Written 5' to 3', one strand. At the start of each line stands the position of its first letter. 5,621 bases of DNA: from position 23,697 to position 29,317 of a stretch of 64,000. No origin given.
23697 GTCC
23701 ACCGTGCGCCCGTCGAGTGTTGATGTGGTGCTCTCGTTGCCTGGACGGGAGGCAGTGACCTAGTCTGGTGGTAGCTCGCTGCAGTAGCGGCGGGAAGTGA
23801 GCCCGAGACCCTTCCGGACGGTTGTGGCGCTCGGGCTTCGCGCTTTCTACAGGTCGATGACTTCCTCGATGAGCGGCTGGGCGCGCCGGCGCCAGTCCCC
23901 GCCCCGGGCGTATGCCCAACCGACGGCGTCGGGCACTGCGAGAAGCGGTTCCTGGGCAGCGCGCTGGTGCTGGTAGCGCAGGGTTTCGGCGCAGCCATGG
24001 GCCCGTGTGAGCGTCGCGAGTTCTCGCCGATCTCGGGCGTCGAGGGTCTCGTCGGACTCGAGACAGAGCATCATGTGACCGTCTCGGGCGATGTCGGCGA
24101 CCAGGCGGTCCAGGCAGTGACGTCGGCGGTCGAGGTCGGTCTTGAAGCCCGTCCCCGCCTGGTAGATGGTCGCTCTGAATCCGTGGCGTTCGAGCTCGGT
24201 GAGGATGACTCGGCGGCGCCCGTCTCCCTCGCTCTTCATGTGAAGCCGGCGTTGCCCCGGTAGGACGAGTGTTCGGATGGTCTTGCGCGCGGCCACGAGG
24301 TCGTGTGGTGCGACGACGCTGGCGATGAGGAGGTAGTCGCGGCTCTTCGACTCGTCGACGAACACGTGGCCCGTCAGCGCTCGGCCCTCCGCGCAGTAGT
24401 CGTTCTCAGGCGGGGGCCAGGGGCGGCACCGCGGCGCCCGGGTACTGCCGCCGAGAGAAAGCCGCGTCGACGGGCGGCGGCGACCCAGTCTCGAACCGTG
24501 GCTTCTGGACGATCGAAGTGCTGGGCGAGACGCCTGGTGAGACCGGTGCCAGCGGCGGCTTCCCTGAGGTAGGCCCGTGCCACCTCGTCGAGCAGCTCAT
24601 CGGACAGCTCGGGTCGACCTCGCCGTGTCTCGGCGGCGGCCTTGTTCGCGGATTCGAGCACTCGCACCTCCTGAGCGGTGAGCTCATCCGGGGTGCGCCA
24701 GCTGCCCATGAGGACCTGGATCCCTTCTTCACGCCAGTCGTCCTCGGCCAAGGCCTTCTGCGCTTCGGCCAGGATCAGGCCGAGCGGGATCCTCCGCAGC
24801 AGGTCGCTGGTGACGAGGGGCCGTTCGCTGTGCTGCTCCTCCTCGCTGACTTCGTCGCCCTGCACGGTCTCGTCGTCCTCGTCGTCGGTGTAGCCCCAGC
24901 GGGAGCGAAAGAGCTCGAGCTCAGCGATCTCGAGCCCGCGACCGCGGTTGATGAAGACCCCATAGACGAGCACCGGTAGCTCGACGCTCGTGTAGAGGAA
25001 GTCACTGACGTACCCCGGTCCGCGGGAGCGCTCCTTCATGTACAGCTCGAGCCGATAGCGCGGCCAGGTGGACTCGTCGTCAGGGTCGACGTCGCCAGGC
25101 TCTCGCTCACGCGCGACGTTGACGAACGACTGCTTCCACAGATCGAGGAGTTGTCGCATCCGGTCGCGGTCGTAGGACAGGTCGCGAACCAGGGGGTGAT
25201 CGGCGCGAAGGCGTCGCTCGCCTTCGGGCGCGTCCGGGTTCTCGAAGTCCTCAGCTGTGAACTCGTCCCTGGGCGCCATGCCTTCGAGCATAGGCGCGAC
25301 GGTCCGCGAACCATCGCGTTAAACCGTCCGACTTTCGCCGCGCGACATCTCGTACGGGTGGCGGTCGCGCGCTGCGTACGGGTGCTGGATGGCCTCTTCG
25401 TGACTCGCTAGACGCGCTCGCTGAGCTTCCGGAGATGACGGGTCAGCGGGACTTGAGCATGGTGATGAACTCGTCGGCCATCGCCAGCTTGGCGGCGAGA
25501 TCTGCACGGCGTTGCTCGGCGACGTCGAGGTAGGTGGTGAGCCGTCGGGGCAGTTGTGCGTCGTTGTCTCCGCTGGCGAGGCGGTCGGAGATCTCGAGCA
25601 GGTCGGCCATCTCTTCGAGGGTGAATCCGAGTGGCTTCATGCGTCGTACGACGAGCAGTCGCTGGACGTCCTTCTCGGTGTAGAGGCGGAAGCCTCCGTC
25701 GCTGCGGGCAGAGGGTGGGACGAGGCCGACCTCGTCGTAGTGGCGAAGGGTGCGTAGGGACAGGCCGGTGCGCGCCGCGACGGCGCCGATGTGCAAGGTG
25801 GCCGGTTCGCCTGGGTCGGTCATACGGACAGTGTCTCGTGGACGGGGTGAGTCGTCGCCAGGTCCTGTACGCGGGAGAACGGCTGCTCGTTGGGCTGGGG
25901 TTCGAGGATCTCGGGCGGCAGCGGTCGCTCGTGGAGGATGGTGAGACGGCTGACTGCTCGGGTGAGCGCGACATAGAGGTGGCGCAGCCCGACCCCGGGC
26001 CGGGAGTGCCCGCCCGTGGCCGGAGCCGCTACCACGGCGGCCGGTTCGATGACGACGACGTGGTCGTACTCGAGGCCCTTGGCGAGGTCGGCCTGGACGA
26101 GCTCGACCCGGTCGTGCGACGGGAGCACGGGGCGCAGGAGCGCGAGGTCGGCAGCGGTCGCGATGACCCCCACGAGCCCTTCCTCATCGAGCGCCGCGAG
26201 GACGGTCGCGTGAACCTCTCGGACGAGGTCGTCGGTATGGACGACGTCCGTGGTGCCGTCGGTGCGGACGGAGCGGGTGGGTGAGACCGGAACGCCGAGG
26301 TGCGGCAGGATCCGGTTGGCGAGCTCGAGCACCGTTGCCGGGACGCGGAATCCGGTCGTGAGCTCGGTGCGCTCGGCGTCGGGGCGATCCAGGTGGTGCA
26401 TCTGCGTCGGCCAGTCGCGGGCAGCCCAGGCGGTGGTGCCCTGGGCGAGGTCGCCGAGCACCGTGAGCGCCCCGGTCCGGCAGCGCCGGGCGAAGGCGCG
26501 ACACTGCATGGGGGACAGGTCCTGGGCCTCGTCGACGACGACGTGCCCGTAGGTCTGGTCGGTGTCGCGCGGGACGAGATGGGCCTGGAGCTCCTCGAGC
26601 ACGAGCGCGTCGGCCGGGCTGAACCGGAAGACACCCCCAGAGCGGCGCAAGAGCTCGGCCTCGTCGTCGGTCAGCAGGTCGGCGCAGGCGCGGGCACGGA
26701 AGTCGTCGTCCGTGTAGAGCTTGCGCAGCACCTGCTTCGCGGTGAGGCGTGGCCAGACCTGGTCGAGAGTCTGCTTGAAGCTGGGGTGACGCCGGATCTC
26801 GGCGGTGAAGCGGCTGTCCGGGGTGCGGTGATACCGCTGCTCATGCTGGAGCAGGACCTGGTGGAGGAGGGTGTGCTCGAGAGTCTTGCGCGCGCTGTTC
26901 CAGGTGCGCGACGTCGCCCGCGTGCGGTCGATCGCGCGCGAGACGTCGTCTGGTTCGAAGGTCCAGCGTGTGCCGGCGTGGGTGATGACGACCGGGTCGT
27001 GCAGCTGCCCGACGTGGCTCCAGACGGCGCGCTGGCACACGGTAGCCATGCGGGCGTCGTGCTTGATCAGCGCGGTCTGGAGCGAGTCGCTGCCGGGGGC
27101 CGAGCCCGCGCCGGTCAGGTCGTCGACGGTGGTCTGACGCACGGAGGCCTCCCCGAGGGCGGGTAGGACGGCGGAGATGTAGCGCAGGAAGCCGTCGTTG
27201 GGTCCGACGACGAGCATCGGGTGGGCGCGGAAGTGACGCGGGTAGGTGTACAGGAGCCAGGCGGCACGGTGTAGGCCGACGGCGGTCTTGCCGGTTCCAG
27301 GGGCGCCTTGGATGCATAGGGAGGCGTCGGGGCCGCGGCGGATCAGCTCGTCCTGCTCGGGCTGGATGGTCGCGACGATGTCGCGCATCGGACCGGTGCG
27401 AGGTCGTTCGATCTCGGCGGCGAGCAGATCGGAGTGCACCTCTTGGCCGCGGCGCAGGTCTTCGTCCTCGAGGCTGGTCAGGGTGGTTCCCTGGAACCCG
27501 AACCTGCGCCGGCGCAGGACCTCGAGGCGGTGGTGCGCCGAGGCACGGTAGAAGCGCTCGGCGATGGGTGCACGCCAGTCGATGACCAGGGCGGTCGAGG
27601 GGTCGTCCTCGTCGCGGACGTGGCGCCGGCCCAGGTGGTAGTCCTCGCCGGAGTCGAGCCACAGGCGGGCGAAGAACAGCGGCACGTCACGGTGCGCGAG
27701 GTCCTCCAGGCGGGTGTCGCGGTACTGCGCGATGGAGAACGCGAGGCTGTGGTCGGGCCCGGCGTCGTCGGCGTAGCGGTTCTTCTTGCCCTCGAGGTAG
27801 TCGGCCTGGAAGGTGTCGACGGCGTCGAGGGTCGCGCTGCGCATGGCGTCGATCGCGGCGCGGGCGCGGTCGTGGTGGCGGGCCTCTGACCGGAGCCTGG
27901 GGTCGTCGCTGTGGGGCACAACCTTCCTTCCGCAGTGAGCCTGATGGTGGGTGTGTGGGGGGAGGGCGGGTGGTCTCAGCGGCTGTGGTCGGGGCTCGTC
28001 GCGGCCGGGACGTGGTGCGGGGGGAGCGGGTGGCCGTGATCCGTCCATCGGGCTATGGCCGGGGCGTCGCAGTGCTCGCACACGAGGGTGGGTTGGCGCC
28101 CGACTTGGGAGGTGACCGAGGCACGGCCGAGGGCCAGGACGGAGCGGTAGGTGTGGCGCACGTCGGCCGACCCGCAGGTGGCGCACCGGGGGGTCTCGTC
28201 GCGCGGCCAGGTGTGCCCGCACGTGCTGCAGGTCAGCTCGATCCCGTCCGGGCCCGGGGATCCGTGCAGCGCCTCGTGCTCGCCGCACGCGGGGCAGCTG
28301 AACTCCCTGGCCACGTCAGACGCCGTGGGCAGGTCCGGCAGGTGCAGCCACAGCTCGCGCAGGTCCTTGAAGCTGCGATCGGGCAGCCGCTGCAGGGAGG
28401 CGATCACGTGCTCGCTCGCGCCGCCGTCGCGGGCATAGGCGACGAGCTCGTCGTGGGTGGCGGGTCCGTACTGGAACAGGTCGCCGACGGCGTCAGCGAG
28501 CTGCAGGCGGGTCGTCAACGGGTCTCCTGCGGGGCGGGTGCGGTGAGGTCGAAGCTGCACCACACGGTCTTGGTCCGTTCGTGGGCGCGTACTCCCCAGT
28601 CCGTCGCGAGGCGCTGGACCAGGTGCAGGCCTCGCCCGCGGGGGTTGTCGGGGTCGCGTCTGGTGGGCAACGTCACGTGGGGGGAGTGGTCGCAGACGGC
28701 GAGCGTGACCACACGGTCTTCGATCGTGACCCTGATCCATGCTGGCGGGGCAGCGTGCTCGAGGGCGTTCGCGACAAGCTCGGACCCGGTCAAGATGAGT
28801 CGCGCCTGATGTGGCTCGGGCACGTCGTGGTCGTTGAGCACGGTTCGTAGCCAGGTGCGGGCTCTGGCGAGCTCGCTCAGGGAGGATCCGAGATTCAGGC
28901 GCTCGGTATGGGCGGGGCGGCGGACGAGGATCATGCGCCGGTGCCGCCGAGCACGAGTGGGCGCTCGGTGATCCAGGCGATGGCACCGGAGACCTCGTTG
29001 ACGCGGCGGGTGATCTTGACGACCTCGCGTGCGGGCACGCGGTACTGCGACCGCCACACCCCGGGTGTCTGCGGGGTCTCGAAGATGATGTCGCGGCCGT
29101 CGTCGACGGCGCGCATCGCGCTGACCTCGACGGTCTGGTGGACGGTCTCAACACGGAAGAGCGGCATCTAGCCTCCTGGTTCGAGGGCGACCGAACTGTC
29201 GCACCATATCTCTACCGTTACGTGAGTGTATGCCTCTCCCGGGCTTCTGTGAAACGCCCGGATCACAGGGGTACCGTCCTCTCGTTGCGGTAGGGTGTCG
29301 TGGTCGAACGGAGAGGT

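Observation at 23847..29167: Candidate undescribed operon: small protein, anti-sigma-like HATPase kinase, DUF2795/triple zinc-ribbon, HelD-like helicase, MerR regulator (+2 hypotheticals)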

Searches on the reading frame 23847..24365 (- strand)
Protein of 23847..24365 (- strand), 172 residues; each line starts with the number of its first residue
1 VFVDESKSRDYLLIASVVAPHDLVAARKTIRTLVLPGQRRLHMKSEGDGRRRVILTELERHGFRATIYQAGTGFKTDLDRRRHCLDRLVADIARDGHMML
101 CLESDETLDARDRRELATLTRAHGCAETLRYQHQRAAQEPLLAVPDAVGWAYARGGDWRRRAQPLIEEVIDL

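Call 6: search_protein_families(library=pfam, proteins=[window:23847-24365:-], max_evalue=0.01)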
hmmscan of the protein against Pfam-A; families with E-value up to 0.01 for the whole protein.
window:23847-24365:- (172 aa): 0 families

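Call 7: search_protein_families(library=ncbifam, proteins=[window:23847-24365:-], max_evalue=0.01)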
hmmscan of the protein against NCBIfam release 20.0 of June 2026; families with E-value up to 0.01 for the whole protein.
window:23847-24365:- (172 aa): 0 families

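Call 8: search_protein_families(library=padloc, proteins=[window:23847-24365:-], max_evalue=0.01)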
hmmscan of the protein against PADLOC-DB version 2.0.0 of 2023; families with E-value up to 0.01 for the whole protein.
window:23847-24365:- (172 aa): 0 families

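Call 9: search_protein_families(library=phrogs, proteins=[window:23847-24365:-], max_evalue=0.01)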
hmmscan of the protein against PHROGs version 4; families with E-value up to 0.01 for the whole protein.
window:23847-24365:- (172 aa): 0 families

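Call 51: search_solved_structures(query=window:23847-24365:-, max_evalue=1)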
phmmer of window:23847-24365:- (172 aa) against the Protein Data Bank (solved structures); distinct sequences matched with E-value up to 1: 3.
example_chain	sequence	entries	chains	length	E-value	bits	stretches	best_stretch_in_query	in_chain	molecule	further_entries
8u0g_A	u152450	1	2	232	0.32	13.5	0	24-72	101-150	DNA damage response protein C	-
7qvb_A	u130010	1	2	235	0.35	13.4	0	23-72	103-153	DNA damage response protein C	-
1j2j_B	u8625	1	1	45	0.39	13.3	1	2-42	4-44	ADP-ribosylation factor binding protein GGA1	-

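Call 67: search_dna_similar(query=window:23847-24365:-, collection=plasmids, mode=protein, max_rows=12, max_evalue=0.001)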
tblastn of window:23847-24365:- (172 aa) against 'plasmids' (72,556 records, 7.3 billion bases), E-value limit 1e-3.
Records with a match: 86; places in all: 95; records where one place covers at least 80% of the query: 76.
Best place of each record, by identity: <60% 86.
By first word of the organism name: Rhodococcus 34; Mycobacterium 18; Clavibacter 15; Mycolicibacterium 4; Arthrobacter 4; Mycobacteroides 3; Gordonia 2; Rathayibacter 1; Kocuria 1; Curtobacterium 1; and 3 more.
By predicted mobility (MOB-suite, as given by PLSDB): non-mobilizable 30; mobilizable 30; conjugative 26.
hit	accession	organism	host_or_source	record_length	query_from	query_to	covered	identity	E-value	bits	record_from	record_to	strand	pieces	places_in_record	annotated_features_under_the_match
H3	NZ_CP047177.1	Rathayibacter sp. VKM Ac-2759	Tanacetum vulgare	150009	1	172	100%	52.3%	6e-44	161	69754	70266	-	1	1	hypothetical protein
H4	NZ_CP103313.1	Mycolicibacterium rufum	-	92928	1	172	100%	47.1%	1e-38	146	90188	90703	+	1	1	hypothetical protein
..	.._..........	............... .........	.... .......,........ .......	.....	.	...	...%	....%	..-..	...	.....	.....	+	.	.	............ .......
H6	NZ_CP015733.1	Arthrobacter sp. U41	Purified bacterial strains from deep ...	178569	1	171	99%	45.6%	2e-33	131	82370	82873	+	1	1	DUF3800 domain-containing protein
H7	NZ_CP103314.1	Mycolicibacterium crocinum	-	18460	1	166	97%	46.4%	2e-36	139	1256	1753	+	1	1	hypothetical protein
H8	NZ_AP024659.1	Arthrobacter sp. NicSoilB11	-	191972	1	169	98%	45.3%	6e-39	147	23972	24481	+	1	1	hypothetical protein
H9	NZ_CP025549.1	Mycobacterium paragordonae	Homo sapiens,cultured bacteria,sputum ...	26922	1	166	97%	46.1%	5e-37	141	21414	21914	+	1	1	hypothetical protein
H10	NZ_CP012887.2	Mycobacterium intracellulare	sputum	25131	1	166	97%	46.1%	5e-33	130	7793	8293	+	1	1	hypothetical protein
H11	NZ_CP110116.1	Arthrobacter sp. YA7-1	Solanum lycopersicum,Tomato (Solanum ...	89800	1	171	99%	44.4%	5e-30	121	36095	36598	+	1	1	DUF3800 domain-containing protein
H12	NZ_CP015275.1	Mycobacterium intracellulare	Homo sapiens,cell culture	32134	1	166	97%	45.5%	2e-34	134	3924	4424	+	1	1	hypothetical protein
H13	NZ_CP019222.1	Mycobacterium intracellulare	Homo sapiens,human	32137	1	166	97%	45.5%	2e-34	134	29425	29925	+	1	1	hypothetical protein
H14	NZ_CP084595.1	Mycobacterium intracellulare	water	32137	1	166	97%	45.5%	2e-34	134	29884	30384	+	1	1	hypothetical protein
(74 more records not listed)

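Call 70: get_annotated_region(hit=H3, flank=3500)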
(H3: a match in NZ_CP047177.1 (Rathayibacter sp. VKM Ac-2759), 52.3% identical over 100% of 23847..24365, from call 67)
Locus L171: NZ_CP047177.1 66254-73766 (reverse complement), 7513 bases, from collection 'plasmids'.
description: Rathayibacter sp. VKM Ac-2759 plasmid unnamed1, complete sequence
organism: Rathayibacter sp. VKM Ac-2759 (NCBI taxid 2609252)
taxonomy: Bacteria; Actinomycetota; Actinomycetes; Micrococcales; Microbacteriaceae; Rathayibacter; Rathayibacter sp. VKM Ac-2759
host: -; source: Tanacetum vulgare; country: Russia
typing (MOB-suite, as given by PLSDB): non-mobilizable
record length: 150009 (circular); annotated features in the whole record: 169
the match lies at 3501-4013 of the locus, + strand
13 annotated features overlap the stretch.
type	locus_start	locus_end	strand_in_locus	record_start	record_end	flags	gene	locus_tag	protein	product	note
CDS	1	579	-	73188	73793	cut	-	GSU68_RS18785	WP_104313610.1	TlpA disulfide reductase family protein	-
CDS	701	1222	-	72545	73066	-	-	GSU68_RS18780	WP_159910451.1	signal peptidase II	GO:0006508 - proteolysis [Evidence IEA]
CDS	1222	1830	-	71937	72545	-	-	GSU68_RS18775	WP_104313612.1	cadmium resistance transporter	-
CDS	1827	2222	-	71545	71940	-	-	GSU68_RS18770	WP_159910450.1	metalloregulator ArsR/SmtB family transcription factor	GO:0006355 - regulation of DNA-templated transcription [Evidence IEA]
CDS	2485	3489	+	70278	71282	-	-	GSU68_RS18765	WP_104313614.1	hypothetical protein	-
CDS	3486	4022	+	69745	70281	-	-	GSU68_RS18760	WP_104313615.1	hypothetical protein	-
CDS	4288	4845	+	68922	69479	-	-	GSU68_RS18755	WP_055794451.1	recombinase family protein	GO:0006310 - DNA recombination [Evidence IEA]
CDS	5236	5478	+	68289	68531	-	-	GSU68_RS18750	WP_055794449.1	hypothetical protein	-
CDS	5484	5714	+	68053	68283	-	nrdH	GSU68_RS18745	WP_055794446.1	glutaredoxin-like protein NrdH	-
CDS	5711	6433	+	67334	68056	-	-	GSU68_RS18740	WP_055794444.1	single-stranded DNA-binding protein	-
CDS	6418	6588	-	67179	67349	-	-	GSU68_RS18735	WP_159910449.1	hypothetical protein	-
CDS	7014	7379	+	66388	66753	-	-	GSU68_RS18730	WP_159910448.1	hypothetical protein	-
CDS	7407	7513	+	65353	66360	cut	-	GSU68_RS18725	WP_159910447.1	DUF3560 domain-containing protein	-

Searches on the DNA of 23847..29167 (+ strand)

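Call 11: search_dna_similar(query=window:23847-29167:+, collection=plasmids, mode=near, max_rows=15)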
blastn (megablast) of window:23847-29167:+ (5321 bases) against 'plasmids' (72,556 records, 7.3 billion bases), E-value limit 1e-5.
Records with a match: 2; places in all: 2; records where one place covers at least 80% of the query: 0.
Best place of each record, by identity: 95-99% 1; 90-95% 1.
By first word of the organism name: Nocardia 1; Tsukamurella 1.
By predicted mobility (MOB-suite, as given by PLSDB): non-mobilizable 2.
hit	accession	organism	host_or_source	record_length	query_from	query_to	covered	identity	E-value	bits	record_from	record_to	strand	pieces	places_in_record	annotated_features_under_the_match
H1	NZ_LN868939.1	Nocardia farcinica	not known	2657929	2668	2709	1%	92.9%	8e-6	62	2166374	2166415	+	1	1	none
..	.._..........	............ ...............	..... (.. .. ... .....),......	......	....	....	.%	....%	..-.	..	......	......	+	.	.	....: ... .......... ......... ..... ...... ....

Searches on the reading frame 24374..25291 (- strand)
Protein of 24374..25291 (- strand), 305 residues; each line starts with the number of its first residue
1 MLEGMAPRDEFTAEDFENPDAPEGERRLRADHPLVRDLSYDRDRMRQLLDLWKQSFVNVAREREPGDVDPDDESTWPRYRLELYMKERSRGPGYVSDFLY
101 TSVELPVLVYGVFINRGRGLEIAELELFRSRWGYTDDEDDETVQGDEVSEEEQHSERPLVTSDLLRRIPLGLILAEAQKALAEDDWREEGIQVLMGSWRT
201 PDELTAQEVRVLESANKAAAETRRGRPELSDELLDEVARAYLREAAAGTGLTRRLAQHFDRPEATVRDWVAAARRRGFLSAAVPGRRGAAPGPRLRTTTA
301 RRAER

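Call 6: search_protein_families(library=pfam, proteins=[window:24374-25291:-], max_evalue=0.01)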
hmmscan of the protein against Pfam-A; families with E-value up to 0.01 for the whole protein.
window:24374-25291:- (305 aa): 0 families

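Call 7: search_protein_families(library=ncbifam, proteins=[window:24374-25291:-], max_evalue=0.01)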
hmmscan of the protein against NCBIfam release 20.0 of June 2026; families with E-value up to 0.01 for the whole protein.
window:24374-25291:- (305 aa): 0 families

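Call 8: search_protein_families(library=padloc, proteins=[window:24374-25291:-], max_evalue=0.01)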
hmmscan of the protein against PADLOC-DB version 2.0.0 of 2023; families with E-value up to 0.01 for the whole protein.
window:24374-25291:- (305 aa): 0 families

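Call 9: search_protein_families(library=phrogs, proteins=[window:24374-25291:-], max_evalue=0.01)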
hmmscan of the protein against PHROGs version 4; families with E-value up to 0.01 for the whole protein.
window:24374-25291:- (305 aa): 1 family
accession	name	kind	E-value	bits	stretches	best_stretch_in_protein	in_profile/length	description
phrog_11473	-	DNA, RNA and nucleotide metabolism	0.00075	20.5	1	206-289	57-143/160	HTH DNA binding protein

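Call 52: search_solved_structures(query=window:24374-25291:-, max_evalue=1)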
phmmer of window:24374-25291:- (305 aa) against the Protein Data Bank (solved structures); distinct sequences matched with E-value up to 1: 0.

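Call 68: search_dna_similar(query=window:24374-25291:-, collection=plasmids, mode=protein, max_rows=12, max_evalue=0.001)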
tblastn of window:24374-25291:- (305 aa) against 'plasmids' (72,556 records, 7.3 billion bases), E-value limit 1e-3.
Records with a match: 12; places in all: 12; records where one place covers at least 80% of the query: 12.
Best place of each record, by identity: <60% 12.
By first word of the organism name: Streptomyces 6; Rhodococcus 5; Mycobacterium 1.
By predicted mobility (MOB-suite, as given by PLSDB): non-mobilizable 10; mobilizable 2.
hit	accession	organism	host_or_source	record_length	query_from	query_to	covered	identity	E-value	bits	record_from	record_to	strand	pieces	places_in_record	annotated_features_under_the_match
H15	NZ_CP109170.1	Streptomyces sp. NBC_01724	-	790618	4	280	91%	50.5%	1e-75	258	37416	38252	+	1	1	hypothetical protein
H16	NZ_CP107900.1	Streptomyces sp. NBC_00464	-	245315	4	280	91%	49.8%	1e-71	247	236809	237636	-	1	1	hypothetical protein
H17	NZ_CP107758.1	Streptomyces sp. NBC_00597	-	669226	7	280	90%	49.1%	2e-70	243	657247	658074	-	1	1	hypothetical protein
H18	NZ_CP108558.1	Streptomyces sp. NBC_01205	-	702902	7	280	90%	49.1%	2e-70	243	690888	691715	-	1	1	hypothetical protein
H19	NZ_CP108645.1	Streptomyces sp. NBC_01116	-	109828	4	280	91%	48.2%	5e-71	245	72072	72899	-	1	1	hypothetical protein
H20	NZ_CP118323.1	Rhodococcus sp. DK176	pure culture,crude oil-contaminated soil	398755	35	280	81%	53.4%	2e-59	255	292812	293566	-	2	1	hypothetical protein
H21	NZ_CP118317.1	Rhodococcus sp. DK180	pure culture,crude oil-contaminated soil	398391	35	280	81%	53.4%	2e-59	255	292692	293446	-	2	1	hypothetical protein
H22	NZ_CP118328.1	Rhodococcus sp. DK17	pure culture,crude oil-contaminated soil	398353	35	280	81%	53.4%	2e-59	255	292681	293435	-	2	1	hypothetical protein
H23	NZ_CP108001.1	Streptomyces sp. NBC_00342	-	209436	4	280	91%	47.0%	7e-68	236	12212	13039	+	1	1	hypothetical protein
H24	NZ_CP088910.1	Rhodococcus qingshengii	cell culture,forest soil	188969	35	280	81%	52.6%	1e-69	241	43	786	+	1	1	hypothetical protein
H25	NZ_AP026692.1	Rhodococcus qingshengii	cruid oil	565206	35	280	81%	52.6%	3e-69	239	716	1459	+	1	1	hypothetical protein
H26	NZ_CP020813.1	Mycobacterium dioxanotrophicus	Single cell,river sediment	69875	35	280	81%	52.0%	6e-66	230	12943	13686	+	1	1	hypothetical protein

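Call 69: get_annotated_region(hit=H24, flank=3500)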
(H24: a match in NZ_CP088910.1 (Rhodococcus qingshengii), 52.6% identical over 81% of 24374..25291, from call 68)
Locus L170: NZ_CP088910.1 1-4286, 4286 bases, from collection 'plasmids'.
description: Rhodococcus qingshengii strain VT6 plasmid pLP2, complete sequence
organism: Rhodococcus qingshengii (NCBI taxid 334542)
taxonomy: Bacteria; Actinomycetota; Actinomycetes; Mycobacteriales; Nocardiaceae; Rhodococcus; Rhodococcus qingshengii
host: -; source: cell culture,forest soil; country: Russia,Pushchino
typing (MOB-suite, as given by PLSDB): non-mobilizable
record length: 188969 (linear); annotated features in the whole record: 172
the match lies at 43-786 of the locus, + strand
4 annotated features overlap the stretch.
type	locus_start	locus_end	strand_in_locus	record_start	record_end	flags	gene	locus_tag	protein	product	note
CDS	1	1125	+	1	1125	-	-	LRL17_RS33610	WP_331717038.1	hypothetical protein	-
CDS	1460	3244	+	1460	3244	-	-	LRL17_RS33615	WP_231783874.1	hypothetical protein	-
CDS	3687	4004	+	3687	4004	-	-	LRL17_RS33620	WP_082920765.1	hypothetical protein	-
CDS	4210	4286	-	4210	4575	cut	-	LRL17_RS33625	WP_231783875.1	hypothetical protein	-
